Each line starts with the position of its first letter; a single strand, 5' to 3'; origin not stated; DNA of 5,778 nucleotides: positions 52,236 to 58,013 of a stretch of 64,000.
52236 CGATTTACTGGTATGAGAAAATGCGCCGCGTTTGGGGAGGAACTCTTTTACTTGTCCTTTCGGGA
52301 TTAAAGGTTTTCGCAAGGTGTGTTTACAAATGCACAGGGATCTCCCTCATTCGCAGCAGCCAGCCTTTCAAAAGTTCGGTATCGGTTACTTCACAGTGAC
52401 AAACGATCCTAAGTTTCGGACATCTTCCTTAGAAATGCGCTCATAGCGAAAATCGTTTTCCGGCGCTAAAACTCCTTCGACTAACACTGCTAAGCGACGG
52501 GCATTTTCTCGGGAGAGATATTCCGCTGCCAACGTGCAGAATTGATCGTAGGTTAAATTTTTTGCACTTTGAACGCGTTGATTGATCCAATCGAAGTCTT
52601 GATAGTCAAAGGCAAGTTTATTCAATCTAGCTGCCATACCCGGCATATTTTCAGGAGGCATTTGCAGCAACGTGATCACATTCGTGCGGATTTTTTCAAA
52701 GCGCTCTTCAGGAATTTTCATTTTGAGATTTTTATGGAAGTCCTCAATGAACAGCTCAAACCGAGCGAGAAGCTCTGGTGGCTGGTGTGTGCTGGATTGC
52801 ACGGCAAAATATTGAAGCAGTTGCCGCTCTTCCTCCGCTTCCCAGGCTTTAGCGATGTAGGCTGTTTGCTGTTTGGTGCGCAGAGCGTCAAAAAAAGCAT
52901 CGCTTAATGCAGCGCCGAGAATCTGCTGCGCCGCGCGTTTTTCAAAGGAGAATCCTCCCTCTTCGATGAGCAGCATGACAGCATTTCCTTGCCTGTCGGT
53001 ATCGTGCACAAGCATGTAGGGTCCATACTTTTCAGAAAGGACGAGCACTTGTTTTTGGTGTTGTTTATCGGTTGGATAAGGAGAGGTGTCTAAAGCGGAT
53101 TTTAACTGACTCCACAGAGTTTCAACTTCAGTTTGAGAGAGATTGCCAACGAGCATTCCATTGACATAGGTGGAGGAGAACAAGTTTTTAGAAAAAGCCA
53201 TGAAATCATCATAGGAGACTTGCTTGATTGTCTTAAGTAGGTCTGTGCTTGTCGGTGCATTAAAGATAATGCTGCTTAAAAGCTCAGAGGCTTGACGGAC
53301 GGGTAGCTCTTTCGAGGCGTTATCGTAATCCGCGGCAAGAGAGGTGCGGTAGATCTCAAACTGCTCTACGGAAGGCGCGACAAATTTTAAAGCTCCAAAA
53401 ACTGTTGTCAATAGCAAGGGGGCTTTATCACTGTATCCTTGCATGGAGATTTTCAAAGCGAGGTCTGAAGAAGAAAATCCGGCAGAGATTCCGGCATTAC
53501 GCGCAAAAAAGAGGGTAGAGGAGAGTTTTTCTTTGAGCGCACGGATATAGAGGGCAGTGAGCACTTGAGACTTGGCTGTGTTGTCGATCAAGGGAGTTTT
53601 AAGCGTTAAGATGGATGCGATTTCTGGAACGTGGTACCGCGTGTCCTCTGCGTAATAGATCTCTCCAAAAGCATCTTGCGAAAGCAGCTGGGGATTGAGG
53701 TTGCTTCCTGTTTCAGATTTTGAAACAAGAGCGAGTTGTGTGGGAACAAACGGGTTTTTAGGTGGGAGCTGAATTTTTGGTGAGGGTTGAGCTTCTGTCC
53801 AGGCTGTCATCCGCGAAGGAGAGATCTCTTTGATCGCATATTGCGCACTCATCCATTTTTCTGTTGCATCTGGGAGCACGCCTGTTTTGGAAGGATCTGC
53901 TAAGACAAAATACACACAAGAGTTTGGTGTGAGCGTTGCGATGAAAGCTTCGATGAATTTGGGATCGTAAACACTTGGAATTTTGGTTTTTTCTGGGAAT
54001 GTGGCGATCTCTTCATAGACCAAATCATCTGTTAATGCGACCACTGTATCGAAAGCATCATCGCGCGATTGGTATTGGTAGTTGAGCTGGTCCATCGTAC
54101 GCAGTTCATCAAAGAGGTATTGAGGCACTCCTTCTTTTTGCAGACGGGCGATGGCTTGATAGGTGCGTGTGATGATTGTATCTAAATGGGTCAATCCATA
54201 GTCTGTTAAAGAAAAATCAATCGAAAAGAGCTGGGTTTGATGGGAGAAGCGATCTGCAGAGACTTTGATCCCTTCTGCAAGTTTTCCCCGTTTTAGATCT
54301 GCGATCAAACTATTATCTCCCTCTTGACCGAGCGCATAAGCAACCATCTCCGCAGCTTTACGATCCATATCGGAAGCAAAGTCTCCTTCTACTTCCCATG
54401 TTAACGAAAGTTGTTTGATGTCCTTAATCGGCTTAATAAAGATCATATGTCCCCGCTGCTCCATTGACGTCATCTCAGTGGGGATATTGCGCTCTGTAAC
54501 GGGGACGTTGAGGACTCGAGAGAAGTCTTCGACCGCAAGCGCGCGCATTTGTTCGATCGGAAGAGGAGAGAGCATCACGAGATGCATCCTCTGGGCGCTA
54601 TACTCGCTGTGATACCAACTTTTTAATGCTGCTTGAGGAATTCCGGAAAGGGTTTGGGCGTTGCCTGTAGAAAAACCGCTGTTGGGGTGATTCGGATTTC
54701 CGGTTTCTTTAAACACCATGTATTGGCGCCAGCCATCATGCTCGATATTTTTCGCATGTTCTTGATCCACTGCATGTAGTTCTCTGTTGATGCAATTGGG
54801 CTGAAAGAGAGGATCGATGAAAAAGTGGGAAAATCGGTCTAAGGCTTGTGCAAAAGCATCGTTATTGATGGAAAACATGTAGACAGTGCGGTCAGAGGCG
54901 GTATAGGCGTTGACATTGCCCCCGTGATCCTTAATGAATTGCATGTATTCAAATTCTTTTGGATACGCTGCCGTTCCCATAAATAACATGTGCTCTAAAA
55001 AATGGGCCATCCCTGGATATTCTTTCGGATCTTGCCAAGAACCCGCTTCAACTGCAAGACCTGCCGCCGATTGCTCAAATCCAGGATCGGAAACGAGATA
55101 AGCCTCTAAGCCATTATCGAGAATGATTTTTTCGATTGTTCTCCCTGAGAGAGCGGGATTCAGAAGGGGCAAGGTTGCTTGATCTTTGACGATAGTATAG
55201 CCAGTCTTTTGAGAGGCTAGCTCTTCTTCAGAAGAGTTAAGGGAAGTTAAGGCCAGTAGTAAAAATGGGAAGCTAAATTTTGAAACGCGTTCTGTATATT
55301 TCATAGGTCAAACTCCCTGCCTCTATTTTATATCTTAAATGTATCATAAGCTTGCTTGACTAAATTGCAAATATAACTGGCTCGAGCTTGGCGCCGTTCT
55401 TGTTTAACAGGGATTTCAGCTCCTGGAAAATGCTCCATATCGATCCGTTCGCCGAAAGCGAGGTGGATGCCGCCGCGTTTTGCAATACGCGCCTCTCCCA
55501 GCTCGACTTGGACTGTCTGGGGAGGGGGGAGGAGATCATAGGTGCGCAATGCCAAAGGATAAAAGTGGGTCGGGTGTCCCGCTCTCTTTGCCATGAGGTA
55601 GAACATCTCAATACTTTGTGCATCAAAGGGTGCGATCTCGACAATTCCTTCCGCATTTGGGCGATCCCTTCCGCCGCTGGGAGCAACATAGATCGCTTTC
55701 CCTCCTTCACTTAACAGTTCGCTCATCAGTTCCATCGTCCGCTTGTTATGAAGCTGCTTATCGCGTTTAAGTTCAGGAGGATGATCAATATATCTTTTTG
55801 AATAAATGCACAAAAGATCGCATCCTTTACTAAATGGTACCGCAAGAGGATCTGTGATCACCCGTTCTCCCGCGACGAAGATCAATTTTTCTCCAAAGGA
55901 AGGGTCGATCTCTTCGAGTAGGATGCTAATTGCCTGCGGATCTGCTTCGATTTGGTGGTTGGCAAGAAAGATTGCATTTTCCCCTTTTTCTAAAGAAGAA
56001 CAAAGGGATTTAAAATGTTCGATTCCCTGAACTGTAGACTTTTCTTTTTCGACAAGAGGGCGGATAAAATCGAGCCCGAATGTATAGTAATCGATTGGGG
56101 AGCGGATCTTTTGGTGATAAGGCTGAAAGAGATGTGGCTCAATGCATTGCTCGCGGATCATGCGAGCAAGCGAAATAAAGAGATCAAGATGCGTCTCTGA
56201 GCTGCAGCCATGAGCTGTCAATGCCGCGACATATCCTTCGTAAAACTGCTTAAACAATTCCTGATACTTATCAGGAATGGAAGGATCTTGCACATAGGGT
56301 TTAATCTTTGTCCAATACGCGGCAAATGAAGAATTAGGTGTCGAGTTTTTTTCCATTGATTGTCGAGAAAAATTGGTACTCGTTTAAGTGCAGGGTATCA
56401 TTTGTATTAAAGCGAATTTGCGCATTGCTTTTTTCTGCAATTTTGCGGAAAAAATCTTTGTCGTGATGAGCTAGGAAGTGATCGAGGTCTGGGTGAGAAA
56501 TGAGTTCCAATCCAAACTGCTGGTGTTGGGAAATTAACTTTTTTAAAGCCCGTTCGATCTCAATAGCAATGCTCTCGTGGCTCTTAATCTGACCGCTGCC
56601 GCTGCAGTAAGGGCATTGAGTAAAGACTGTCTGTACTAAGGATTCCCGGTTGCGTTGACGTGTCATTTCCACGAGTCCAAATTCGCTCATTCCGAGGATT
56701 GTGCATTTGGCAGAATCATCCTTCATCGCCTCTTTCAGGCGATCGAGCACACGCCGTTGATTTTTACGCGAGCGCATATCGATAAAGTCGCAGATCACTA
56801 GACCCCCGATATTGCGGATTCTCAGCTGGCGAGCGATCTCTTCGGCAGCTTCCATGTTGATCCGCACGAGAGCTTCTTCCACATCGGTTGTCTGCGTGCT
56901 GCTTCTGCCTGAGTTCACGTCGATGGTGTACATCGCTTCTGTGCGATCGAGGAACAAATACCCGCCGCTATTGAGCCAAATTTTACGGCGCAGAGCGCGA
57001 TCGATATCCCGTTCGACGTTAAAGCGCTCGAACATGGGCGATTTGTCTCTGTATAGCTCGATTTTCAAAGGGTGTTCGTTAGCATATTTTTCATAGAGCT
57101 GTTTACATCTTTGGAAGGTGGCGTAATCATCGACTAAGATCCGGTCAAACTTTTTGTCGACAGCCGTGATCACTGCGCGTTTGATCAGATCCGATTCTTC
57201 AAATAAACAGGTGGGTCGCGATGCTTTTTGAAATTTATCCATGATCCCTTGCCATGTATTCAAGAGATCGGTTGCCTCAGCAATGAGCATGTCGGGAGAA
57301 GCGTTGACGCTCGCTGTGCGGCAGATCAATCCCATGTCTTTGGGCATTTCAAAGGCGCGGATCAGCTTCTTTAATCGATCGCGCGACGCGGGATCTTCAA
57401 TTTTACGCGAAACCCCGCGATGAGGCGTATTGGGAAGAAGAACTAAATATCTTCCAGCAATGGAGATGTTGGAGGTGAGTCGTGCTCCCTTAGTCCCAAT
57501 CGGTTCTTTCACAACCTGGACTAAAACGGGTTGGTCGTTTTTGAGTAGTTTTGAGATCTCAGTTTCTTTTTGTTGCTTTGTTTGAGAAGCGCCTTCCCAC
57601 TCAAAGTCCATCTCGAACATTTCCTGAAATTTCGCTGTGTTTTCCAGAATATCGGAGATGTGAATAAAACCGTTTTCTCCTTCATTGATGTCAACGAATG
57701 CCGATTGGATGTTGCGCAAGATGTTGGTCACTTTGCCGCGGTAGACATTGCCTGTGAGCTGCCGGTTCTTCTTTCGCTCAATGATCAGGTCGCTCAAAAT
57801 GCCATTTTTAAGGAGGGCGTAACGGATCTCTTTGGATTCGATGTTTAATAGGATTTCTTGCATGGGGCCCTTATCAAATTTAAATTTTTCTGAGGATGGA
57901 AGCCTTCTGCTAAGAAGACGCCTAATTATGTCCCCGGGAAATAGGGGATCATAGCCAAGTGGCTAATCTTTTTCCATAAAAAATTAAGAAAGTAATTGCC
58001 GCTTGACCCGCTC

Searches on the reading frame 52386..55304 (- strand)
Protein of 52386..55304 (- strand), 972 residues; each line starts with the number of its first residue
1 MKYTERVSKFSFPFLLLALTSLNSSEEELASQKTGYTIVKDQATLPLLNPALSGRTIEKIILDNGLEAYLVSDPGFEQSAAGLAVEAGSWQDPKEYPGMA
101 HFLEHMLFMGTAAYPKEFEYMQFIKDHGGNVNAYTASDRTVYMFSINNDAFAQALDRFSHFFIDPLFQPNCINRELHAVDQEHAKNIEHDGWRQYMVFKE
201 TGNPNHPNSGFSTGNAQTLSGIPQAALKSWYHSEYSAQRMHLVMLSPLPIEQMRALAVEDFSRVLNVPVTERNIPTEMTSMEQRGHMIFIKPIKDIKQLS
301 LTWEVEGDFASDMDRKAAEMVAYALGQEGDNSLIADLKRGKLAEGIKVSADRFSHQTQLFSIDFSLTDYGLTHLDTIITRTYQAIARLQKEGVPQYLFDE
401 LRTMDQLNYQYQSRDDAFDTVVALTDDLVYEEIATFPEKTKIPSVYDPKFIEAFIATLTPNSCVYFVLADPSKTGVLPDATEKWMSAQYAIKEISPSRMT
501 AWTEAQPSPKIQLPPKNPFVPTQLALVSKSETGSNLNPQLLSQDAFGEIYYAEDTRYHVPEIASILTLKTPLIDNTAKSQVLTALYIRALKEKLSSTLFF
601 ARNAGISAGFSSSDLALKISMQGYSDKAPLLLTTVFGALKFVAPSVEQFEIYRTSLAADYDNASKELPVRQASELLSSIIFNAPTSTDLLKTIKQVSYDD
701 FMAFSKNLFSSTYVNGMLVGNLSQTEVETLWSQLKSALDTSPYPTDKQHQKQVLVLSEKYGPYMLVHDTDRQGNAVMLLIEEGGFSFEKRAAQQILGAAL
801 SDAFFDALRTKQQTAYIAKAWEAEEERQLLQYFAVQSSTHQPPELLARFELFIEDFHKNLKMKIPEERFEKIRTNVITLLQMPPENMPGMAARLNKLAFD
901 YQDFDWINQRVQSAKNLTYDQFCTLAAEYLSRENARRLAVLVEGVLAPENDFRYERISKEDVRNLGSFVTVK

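Call 44: search_protein_families(library=pfam, proteins=[window:52386-55304:-], max_evalue=0.0001)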
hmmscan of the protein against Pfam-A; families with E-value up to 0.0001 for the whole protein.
window:52386-55304:- (972 aa): 4 families
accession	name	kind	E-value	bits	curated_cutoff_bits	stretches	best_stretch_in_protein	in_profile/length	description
PF16187.10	Peptidase_M16_M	-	7.7e-57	193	29.7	1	409-682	1-273/284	Middle or third domain of peptidase_M16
PF00675.25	Peptidase_M16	-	1.5e-37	129.2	22.3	1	71-204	5-148/149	Insulinase (Peptidase family M16)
PF05193.26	Peptidase_M16_C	-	6.2e-32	111.4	23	2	225-403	5-179/181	Peptidase M16 inactive domain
PF22456.1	PqqF-like_C_4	-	1.7e-15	57.4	27.5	1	796-893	2-98/100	PQQ synthase PqqF-like, C-terminal lobe domain 4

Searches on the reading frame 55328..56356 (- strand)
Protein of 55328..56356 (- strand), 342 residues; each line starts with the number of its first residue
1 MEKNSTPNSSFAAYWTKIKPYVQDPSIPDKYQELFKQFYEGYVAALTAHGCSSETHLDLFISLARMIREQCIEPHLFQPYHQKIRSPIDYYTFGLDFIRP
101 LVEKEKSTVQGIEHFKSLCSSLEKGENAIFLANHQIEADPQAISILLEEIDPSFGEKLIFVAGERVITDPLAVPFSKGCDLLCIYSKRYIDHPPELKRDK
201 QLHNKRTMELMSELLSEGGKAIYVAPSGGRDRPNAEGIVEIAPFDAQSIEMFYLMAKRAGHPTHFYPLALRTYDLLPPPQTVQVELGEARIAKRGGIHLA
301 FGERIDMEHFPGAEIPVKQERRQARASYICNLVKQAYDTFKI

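Call 44: search_protein_families(library=pfam, proteins=[window:55328-56356:-], max_evalue=0.0001)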
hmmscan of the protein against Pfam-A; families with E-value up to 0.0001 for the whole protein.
window:55328-56356:- (342 aa): 1 family
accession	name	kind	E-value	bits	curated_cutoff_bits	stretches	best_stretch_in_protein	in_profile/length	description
PF01553.26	Acyltransferase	-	3.5e-14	53.2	23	1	108-269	3-130/132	Acyltransferase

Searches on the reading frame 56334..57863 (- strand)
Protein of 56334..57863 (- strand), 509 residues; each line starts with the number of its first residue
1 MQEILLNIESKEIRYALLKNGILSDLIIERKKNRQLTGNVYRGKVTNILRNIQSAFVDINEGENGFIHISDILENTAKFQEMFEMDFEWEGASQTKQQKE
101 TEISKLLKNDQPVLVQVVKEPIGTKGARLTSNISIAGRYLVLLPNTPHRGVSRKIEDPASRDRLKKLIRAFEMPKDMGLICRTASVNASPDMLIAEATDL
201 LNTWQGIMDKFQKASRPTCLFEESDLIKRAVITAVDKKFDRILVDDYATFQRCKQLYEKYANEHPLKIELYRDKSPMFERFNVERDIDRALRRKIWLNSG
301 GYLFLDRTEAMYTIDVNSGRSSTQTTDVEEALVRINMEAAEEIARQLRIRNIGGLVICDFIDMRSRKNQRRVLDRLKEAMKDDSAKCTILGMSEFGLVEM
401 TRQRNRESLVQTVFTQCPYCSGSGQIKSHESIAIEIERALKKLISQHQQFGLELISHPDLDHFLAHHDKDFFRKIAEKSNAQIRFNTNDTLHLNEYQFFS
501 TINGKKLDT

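Call 44: search_protein_families(library=pfam, proteins=[window:56334-57863:-], max_evalue=0.0001)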
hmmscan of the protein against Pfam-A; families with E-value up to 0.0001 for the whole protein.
window:56334-57863:- (509 aa): 3 families
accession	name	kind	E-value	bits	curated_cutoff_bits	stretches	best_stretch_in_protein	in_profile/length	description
PF10150.14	RNase_E_G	-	1.7e-98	329.8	25.5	1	134-404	1-269/270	Ribonuclease E/G family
PF20833.2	RNase_E_G_Thio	-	4.4e-10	40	26.8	1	416-497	1-82/86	RNase E/G, Thioredoxin-like domain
PF00575.29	S1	-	9.1e-05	23.2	22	0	37-118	4-60/74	S1 RNA binding domain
